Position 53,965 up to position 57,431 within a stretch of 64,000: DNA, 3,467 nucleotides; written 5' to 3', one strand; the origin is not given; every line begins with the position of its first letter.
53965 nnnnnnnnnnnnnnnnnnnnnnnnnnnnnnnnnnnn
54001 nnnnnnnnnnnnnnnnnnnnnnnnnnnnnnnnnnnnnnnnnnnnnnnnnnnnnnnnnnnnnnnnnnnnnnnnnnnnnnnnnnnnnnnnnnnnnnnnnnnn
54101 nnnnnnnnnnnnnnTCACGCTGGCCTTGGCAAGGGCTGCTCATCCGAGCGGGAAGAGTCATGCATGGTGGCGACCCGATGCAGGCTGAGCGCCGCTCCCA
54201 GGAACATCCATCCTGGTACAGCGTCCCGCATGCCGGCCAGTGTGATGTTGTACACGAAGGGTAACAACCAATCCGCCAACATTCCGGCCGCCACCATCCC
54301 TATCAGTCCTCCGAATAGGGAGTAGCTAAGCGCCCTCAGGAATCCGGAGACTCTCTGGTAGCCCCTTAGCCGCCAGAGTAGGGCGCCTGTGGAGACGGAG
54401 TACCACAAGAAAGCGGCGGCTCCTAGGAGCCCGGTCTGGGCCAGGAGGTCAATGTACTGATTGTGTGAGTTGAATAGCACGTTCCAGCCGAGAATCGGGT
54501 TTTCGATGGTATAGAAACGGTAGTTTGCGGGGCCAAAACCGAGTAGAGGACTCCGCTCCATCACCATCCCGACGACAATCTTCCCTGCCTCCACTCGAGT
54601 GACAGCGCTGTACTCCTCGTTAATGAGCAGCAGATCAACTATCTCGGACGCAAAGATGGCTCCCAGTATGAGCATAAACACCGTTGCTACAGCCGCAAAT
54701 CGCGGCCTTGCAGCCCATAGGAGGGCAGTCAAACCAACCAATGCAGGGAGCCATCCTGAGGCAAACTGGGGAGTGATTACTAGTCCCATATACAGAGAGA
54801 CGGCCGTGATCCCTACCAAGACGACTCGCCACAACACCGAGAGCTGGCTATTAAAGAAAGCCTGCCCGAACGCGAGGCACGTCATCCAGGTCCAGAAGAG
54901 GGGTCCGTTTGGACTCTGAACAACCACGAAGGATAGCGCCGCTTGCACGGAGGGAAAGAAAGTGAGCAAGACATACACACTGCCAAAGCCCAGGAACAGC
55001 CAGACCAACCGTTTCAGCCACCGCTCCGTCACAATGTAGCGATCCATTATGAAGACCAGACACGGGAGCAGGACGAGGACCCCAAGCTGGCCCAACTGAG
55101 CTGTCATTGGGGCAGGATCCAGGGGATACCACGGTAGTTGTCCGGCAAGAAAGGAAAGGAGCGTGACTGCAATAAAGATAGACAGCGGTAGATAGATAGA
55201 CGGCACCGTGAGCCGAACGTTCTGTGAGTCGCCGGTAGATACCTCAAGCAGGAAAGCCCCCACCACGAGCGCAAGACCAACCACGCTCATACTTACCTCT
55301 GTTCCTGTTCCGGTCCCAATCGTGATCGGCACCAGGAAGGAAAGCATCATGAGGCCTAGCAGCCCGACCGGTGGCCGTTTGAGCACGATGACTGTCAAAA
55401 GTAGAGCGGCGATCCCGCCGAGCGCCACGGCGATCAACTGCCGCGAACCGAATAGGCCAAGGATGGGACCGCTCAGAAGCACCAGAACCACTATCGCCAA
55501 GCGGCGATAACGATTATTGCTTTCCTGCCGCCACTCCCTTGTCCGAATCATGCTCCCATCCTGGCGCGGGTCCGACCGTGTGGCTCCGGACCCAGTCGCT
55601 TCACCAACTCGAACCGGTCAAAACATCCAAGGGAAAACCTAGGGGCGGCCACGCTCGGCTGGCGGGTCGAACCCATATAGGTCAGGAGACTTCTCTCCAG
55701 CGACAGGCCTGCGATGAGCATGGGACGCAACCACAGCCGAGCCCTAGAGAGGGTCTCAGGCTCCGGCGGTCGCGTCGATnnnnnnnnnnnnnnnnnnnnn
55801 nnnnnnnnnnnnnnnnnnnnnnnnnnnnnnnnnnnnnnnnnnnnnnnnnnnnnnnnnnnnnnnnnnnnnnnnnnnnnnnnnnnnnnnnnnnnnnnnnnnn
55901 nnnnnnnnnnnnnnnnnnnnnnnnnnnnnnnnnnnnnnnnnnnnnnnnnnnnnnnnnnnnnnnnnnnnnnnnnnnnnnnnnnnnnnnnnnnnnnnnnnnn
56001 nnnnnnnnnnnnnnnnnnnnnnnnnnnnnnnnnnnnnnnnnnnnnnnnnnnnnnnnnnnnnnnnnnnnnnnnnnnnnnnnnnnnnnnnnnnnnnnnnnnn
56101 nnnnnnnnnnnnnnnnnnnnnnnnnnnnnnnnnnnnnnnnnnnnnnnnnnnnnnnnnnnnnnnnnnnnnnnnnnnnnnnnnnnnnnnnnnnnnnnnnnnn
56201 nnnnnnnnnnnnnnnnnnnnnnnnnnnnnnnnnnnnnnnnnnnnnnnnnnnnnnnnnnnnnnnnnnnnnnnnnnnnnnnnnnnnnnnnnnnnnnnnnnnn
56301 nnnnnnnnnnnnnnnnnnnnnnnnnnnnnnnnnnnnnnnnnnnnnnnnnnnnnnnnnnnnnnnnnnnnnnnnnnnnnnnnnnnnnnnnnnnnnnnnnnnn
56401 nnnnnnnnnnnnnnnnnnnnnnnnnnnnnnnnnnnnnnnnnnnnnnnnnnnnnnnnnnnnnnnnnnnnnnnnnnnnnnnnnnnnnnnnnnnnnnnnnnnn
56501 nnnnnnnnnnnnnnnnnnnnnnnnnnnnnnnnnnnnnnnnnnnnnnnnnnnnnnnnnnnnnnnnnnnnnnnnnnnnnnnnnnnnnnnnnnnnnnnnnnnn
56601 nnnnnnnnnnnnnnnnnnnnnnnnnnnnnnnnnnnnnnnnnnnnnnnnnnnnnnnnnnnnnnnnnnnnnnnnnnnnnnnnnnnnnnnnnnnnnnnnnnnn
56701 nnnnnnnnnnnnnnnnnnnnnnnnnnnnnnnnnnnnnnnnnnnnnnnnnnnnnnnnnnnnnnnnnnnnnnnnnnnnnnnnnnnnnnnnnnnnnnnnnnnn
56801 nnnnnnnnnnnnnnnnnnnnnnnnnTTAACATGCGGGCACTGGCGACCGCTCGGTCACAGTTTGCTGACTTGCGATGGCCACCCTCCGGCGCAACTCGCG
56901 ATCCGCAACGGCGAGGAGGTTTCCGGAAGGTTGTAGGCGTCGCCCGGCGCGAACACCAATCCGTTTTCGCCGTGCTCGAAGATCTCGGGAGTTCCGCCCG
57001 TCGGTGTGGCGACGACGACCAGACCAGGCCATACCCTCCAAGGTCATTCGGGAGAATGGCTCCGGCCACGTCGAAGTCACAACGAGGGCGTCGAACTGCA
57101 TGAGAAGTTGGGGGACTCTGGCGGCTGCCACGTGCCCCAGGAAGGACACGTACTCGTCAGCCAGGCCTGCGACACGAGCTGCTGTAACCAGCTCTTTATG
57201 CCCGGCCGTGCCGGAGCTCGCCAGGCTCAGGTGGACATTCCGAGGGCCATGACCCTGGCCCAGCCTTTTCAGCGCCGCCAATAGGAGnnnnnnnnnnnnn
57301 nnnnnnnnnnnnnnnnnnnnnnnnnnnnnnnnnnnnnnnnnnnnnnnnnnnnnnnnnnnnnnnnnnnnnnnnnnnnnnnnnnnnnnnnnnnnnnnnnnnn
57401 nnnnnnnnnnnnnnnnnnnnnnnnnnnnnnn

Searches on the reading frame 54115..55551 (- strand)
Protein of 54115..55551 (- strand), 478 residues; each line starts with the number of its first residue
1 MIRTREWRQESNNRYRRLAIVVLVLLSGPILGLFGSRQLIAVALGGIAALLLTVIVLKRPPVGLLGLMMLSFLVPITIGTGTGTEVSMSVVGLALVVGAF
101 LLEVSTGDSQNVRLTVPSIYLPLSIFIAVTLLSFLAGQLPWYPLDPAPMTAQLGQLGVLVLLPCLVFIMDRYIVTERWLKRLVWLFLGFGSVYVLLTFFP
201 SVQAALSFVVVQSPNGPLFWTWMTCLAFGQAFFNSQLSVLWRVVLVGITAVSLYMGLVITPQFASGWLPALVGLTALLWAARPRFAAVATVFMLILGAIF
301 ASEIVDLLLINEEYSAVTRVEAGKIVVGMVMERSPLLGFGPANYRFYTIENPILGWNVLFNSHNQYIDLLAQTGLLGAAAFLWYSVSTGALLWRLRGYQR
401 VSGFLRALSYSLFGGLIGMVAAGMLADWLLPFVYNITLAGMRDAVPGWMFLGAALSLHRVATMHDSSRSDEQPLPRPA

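Call 18: search_protein_families(library=pfam, proteins=[window:54115-55551:-], max_evalue=0.0001)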
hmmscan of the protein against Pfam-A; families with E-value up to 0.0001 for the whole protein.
window:54115-55551:- (478 aa): 1 family
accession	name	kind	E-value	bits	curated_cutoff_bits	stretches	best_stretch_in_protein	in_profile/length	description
PF04932.20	Wzy_C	-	1.8e-09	38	31.7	1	264-382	16-149/149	O-Antigen ligase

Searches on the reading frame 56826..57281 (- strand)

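Call 18: search_protein_families(library=pfam, proteins=[window:56826-57281:-], max_evalue=0.0001)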
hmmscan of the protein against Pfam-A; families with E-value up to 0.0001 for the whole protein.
window:56826-57281:- (151 aa): 0 families

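Call 56: search_protein_families(library=pfam, proteins=[window:56826-57281:-], max_evalue=0.01)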
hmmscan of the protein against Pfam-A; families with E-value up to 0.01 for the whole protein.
window:56826-57281:- (151 aa): 1 family
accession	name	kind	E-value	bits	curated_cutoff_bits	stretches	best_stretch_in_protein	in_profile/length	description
PF00534.26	Glycos_transf_1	-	0.00076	19.5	26.4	1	29-85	60-114/172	Glycosyl transferases group 1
